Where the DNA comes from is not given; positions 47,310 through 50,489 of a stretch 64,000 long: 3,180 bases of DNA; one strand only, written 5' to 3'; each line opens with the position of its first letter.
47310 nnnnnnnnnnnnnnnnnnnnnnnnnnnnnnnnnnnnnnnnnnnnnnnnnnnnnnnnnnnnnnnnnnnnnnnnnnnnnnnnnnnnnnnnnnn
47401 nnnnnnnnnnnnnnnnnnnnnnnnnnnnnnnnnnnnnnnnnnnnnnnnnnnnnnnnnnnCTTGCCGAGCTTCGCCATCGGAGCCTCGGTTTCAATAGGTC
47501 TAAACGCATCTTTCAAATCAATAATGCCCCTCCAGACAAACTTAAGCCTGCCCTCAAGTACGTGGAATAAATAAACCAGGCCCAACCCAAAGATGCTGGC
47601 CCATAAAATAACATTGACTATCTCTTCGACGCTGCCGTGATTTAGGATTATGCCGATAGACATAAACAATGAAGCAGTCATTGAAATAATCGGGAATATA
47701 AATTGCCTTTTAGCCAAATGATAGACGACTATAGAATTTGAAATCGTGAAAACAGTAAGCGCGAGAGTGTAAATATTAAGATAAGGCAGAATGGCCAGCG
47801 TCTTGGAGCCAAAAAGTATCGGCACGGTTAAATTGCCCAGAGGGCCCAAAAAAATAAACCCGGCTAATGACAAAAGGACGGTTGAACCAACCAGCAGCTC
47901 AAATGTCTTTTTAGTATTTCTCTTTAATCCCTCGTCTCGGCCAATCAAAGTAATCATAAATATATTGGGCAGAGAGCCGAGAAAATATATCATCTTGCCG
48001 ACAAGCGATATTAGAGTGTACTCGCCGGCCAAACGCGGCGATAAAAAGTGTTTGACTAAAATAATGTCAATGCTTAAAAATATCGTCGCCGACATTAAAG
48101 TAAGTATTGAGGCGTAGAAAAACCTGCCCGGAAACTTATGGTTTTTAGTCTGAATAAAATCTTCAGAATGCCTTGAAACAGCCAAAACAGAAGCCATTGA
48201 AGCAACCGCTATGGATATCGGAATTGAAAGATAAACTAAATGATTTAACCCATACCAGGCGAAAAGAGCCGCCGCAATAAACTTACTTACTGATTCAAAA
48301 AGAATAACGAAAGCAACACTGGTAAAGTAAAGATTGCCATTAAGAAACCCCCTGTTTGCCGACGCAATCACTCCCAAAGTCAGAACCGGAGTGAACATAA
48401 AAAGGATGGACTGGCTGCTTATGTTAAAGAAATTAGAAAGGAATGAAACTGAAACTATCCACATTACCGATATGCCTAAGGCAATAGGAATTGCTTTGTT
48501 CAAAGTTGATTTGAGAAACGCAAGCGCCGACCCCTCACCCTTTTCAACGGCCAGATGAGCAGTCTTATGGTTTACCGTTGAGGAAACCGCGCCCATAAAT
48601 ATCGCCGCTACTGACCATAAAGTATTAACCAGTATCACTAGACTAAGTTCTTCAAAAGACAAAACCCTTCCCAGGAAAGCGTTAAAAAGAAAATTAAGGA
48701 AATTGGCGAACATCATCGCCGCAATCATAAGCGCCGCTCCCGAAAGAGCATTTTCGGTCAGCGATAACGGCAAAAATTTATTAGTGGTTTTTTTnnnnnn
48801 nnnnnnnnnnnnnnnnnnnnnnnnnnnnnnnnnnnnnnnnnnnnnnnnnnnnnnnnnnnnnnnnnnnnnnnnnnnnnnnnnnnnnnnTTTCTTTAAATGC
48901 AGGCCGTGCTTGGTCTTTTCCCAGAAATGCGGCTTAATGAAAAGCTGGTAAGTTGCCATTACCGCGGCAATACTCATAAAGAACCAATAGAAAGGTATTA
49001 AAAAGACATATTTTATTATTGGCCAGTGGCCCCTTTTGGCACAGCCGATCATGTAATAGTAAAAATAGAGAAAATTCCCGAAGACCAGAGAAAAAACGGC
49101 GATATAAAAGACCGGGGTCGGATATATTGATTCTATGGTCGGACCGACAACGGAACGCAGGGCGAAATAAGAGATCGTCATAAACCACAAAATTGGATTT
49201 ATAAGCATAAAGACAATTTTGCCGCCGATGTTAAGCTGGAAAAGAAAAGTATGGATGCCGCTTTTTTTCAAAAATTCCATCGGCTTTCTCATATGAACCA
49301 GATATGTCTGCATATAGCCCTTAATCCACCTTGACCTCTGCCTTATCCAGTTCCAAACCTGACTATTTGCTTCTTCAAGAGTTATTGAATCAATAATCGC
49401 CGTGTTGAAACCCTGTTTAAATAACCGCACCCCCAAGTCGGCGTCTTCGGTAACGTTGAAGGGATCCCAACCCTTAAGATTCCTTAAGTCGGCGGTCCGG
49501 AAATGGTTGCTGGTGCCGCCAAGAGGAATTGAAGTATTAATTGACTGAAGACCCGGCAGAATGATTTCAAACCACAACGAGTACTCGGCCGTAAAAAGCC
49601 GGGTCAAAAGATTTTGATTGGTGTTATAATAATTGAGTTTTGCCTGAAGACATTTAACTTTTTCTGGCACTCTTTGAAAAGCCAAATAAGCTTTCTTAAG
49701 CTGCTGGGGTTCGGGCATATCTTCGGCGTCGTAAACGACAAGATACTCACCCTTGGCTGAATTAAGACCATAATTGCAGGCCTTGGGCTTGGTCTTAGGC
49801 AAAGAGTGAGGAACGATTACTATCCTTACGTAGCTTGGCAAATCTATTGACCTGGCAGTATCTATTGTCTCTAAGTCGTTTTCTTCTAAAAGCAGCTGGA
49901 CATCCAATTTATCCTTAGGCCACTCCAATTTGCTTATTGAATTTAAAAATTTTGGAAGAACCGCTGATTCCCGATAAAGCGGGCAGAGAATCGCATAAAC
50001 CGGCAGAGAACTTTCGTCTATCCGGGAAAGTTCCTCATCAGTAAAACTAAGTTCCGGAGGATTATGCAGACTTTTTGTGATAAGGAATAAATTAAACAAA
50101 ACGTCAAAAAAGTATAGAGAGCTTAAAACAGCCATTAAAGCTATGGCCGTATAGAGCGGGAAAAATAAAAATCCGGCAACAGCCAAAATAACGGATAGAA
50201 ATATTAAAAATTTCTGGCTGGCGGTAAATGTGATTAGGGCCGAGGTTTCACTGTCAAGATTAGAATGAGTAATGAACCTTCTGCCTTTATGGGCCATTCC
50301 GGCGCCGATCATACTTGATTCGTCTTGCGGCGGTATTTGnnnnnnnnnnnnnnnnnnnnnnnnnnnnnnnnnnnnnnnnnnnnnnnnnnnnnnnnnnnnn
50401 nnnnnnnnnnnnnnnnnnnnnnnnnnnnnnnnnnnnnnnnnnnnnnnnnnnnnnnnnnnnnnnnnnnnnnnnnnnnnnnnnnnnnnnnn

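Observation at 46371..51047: Single 1558-aa ORF fusing four glycan-assembly modules (DPM1-like GT2, processive QxxRW GT2, multi-TM flippase-like block, GT4)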

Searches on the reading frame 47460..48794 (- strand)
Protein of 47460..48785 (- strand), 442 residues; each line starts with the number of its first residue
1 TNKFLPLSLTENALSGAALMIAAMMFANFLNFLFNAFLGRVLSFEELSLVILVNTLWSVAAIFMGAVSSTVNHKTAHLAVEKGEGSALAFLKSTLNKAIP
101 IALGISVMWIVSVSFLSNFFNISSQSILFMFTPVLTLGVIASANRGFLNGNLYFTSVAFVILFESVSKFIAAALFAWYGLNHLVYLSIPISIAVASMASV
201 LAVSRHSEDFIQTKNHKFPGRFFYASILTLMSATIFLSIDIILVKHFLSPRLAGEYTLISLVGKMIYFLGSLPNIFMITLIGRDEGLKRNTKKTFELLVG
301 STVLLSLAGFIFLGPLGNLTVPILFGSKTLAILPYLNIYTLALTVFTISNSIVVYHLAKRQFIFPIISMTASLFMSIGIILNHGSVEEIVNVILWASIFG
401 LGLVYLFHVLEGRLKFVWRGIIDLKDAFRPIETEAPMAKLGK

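Call 6: search_protein_families(library=pfam, proteins=[window:47460-48785:-], max_evalue=10)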
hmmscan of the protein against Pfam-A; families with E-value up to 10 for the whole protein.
seq(442 aa): 0 families
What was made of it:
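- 47553..48746 (-): Module 3 (res 768-1165): 12-TM domain with the MOP-superfamily (MurJ/Wzx/MATE) flippase fold. The window's own block gives no Pfam hit (call 6).
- Tried and rejected: Pfam on the TM block, the C-terminal TM helices and the hairpin alone gave no real hits (call 6).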

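Call 15: search_protein_families(library=pfam, alignment_id=A1, max_evalue=0.1)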
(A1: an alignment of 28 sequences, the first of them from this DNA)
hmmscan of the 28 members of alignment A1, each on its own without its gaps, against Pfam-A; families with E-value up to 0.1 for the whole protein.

A. member 1, seq(441 aa): 0 families

B. families by the number of members that match (of 28 scanned): 5 families
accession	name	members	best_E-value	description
PF01943.22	Polysacc_synt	4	1.6e-08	Polysaccharide biosynthesis protein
PF01554.23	MatE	4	4.3e-07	MatE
PF13440.11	Polysacc_synt_3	4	1.1e-06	Polysaccharide biosynthesis protein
PF07051.17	OCIA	1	0.079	Ovarian carcinoma immunoreactive antigen (OCIA)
PF24589.1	DUF7614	1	0.08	Domain of unknown function (DUF7614)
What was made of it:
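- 47553..48746 (-): 4 of 28 orthologous blocks hit each of Pfam Polysacc_synt (best 1.6e-8), MatE and Polysacc_synt_3 (call 15).
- On MOP flippase superfamily (MurJ/Wzx/MATE), module 3: 4 of 28 orthologues hit each of Polysacc_synt (best 1.6e-8), MatE and Polysacc_synt_3 (call 15).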

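Call 16: search_solved_structures(query=A1, max_evalue=10, show_alignments=1)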
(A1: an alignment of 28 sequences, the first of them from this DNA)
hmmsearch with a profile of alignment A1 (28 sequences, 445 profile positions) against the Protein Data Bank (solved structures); distinct sequences matched with E-value up to 10: 8.
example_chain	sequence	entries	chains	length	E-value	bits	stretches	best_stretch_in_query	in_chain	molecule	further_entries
21ci_A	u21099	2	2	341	0.00026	23.1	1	259-355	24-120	Orexin receptor type 2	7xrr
6tpg_A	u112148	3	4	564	0.002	20.2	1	259-355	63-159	Orexin receptor type 2,GlgA glycogen synthase,Hypocretin receptor-2 | Orexin receptor type 2,GlgA glycogen synthase,Orexin receptor type 2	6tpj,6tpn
7l1u_R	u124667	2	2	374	0.0021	20.1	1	259-355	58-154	Hypocretin receptor type 2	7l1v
7sr8_R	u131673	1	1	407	0.0025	19.9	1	259-355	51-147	Hypocretin receptor type 2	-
7sqo_R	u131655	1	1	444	0.0029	19.7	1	259-355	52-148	Orexin receptor type 2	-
4s0v_A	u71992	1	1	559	0.0087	18.1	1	259-355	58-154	Human Orexin receptor type 2 fusion protein to P. abysii Glycogen Synthase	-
5wqc_A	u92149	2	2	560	0.0087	18.1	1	259-355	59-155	Orexin receptor type 2,GlgA glycogen synthase,Orexin receptor type 2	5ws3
4zj8_A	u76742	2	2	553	0.46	12.4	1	270-354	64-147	human OX1R fusion protein to P.abysii glycogen synthase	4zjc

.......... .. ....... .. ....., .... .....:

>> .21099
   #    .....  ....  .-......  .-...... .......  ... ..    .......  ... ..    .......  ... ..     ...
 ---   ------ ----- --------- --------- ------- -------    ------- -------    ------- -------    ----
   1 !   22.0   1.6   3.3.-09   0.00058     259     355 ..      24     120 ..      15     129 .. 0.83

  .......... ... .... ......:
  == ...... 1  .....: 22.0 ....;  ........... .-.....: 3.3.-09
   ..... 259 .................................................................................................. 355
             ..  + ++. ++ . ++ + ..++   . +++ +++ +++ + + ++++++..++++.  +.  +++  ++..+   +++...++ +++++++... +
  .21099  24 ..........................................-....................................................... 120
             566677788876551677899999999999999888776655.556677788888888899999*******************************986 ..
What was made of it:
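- Tried and rejected: The TM-block profile against PDB sequences gave only spurious orexin-receptor matches (call 16).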

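Call 27: search_protein_representatives(alignment_id=A1)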
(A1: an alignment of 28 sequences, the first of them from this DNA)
Query: 28 sequences, 445 profile positions. Proteins with E-value up to 0.001 (for the whole library): 6408; up to 1e-10: 4076; up to 1e-30: 857. The best 150 are listed.
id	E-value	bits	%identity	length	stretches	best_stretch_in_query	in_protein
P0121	8.5e-139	479.6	-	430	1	12-429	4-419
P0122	3.1e-137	474.4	-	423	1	10-419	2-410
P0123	1.9e-135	468.5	-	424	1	10-427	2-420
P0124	6.7e-132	456.8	-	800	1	13-441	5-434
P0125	1.8e-131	455.5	-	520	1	12-437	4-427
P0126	2.7e-131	454.8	-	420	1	16-421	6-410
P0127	4.2e-130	450.9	-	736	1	6-429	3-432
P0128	1.1e-129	449.5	-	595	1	10-435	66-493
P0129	2.1e-129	448.6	-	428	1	11-419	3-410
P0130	2.7e-128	445.0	-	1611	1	7-440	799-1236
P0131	2.1e-127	442.0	-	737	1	10-430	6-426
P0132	6.1e-127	440.5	-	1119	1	10-433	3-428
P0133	1.3e-123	429.5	-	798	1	12-439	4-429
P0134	1.7e-122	425.8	-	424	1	14-418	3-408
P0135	3.0e-121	421.8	-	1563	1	10-440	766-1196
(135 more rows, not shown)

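Call 29: predict_structure(alignment_id=A1)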
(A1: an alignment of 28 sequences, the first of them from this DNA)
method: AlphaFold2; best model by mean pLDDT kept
length: 441 residues; sequences in the alignment: 28
mean_pLDDT: 88.7   pTM: 0.86
mean pLDDT of the five models: 88.7, 88.6, 88.2, 87.0, 86.2
residues with pLDDT >= 90: 299; 70-90: 106; 50-70: 23; < 50: 13
segments of 3 or more residues with pLDDT < 50: 1-5, 7-13
pLDDT, mean of each block of 10 residues (from residue 1): 45 60 92 88 82 85 93 97 90 93 95 93 87 93 97 95 96 95 93 96 92 68 94 93 87 86 91 94 95 94 97 94 87 91 97 97 93 94 94 96 95 78 74 61 54
secondary structure, 60 per line:
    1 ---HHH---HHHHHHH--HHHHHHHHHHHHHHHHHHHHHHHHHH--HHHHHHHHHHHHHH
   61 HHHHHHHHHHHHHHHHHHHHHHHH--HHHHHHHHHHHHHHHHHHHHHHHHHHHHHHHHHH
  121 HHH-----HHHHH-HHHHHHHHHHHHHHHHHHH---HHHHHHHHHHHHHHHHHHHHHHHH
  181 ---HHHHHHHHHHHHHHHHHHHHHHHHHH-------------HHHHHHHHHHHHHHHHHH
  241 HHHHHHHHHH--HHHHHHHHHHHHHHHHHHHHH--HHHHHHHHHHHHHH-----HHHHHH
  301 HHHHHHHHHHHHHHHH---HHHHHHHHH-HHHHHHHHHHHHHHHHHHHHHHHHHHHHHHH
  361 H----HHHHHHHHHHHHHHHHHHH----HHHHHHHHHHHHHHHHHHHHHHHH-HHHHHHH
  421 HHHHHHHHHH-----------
elements in order: H10-16 H19-44 H47-84 H87-123 H129-133 H135-153 H157-180 H184-209 H223-250 H253-273 H276-289 H295-316 H320-328 H330-361 H366-384 H389-412 H414-430
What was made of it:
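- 47553..48746 (-): AF2 model: pLDDT 88.7, pTM 0.86 (call 29).
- On MOP flippase superfamily (MurJ/Wzx/MATE), module 3: Model pLDDT 88.7 (call 29).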

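Call 32: fold_search(model_id=the predicted structure, library=pdb)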
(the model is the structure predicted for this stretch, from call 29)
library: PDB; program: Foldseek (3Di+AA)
matches with E <= 10: 374; with E <= 0.001: 59
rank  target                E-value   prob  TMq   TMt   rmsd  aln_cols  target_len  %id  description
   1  9ukv_A                8.6e-08  1.00  0.70  0.61   4.6       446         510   16  JM Complex - E. coli MurJ, Levivirus M lysis protein LysM (SglM) (released 2025-09-10)
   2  9nu8_A                1.2e-07  1.00  0.73  0.65   5.6       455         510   16  Structure of MurJ in complex with single gene lysis protein from phage Changjiang3 (released 2026-02-11)
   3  9nu5_A                1.8e-07  1.00  0.74  0.65   4.3       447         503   15  Structure of MurJ in complex with single gene lysis protein from phage PP7 (released 2026-02-11)
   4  6nc9                  4.0e-07  1.00  0.69  0.64   4.9       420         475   18  Lipid II flippase MurJ, outward-facing conformation (released 2019-04-17)
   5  9g95_A                1.0e-06  1.00  0.75  0.78   4.1       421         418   11  Lipid III flippase WzxE with NB10 nanobody in outward-facing conformation at 2.7552 A (released 2025-01-22)
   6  9r1f_A                1.1e-06  1.00  0.74  0.68   5.0       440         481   13  Cryo-EM structure of human MATE1 in complex with metformin (released 2025-11-05)
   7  9r10_A                1.2e-06  1.00  0.75  0.69   5.0       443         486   13  Cryo-EM structure of human MATE1 in complex with cimetidine (released 2025-11-05)
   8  6hfb_C                1.5e-06  1.00  0.72  0.71   4.6       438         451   12  Outward-facing conformation of a multidrug resistance MATE family transporter of the MOP superfamily. (released 2019-06-12)
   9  6gwh                  1.9e-06  1.00  0.71  0.71   4.6       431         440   12  Outward-facing conformation of a multidrug resistance MATE family transporter of the MOP superfamily. (released 2019-06-05)
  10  9nu4_A                2.0e-06  1.00  0.72  0.55   4.2       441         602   15  Structure of MurJ in complex with single gene lysis protein from phage M (released 2026-02-11)
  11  4mlb_C                2.8e-06  1.00  0.72  0.71   4.9       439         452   12  Reverse polarity of binding pocket suggests different function of a MOP superfamily transporter from Pyrococcus furios (released 2013-09-25)
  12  9g9o_A                3.0e-06  1.00  0.75  0.79   3.8       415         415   11  Lipid III flippase WzxE with NB10 and NB7 nanobodies in outward-facing conformation - crystal 2 (released 2025-01-22)
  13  5xjj                  3.7e-06  1.00  0.66  0.65   5.4       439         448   14  Crystal structure of a MATE family protein (released 2017-09-20)
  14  5yck                  4.2e-06  1.00  0.63  0.62   5.5       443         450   14  Crystal structure of a MATE family protein derived from Camelina sativa at 2.3 angstrom (released 2017-09-27)
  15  4mlb_A                4.7e-06  1.00  0.76  0.74   4.0       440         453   12  Reverse polarity of binding pocket suggests different function of a MOP superfamily transporter from Pyrococcus furios (released 2013-09-25)
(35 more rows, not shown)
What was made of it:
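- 47553..48746 (-): The Foldseek top 50 are all MurJ, WzxE or MATE, TM-score 0.55-0.77 normalised by the query (call 32).
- On MOP flippase superfamily (MurJ/Wzx/MATE), module 3: The top 50 PDB matches are all MOP proteins at probability 1.0 (call 32).
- On Three-component (GT2, flippase, GT-C) glycosylation system: MOP (call 32).
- Closest known: MOP flippases MurJ and WzxE. Same: 12-TM fold, with TM-scores of 0.70-0.75 normalised by the query to the best MurJ and WzxE structures (call 32).
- Checked: Its AF2 model (pLDDT 88.7) matches MurJ, WzxE and MATE (call 32).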

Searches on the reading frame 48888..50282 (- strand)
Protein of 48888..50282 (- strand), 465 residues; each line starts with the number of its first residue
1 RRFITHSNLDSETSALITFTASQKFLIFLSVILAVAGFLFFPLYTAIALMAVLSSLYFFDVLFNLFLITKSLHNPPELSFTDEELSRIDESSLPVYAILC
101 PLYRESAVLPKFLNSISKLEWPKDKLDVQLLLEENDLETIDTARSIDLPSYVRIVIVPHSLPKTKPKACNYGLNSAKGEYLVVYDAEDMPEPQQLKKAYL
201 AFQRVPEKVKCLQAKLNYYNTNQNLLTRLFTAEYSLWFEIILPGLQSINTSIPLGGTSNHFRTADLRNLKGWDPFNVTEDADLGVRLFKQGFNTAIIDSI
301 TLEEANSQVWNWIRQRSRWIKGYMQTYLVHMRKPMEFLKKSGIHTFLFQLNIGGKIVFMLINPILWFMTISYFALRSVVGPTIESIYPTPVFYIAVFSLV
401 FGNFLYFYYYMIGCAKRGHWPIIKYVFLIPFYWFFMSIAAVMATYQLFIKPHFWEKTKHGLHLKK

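Call 23: search_solved_structures(query=window:48888-50282:-, max_evalue=0.001, show_alignments=2)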
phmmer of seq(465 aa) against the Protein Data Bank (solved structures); distinct sequences matched with E-value up to 0.001: 0.
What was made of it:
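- Tried and rejected: GT2-B against PDB sequences gave nothing at 1e-3 (call 23).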

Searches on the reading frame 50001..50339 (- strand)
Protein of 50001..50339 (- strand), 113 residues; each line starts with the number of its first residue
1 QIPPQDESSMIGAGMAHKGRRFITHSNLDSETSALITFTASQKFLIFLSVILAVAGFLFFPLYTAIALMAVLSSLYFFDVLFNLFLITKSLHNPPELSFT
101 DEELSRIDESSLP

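Call 6: search_protein_families(library=pfam, proteins=[window:50001-50339:-], max_evalue=10)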
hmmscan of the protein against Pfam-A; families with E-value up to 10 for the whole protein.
seq(113 aa): 1 family
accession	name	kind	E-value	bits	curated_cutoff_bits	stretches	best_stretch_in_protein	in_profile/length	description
PF01080.22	Presenilin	-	0.43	9.7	34.3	1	41-76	150-185/408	Presenilin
